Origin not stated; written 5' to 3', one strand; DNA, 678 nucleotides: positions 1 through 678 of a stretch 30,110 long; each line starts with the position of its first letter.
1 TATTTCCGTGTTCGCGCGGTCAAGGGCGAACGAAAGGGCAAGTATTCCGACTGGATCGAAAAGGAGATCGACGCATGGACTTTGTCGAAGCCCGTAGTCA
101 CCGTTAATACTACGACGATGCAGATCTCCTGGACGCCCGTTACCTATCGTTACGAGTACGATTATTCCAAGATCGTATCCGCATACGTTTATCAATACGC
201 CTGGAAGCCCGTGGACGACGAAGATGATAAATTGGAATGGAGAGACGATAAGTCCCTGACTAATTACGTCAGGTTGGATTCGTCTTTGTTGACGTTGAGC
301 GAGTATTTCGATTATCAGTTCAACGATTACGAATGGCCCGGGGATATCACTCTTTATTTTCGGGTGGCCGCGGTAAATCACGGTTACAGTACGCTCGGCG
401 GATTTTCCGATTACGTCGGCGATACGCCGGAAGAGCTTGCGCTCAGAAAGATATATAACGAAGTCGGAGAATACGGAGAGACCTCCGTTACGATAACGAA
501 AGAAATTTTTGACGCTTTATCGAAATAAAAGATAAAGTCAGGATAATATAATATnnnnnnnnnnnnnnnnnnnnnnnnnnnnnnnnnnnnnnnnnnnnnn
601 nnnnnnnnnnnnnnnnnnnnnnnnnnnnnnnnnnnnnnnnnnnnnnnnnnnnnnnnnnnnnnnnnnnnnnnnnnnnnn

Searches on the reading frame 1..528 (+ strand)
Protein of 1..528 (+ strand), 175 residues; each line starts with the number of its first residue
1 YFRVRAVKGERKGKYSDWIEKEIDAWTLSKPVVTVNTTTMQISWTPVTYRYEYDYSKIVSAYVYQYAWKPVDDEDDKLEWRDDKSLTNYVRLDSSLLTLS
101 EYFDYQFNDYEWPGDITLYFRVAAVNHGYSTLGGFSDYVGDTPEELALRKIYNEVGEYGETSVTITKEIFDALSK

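Call 14: search_protein_families(library=pfam, proteins=[window:1-528:+], max_evalue=1)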
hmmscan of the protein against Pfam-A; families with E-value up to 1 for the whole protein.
window:1-528:+ (175 aa): 1 family
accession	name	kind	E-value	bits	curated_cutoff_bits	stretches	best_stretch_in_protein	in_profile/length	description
PF00041.27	fn3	-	0.18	12.4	25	0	33-53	9-29/84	Fibronectin type III domain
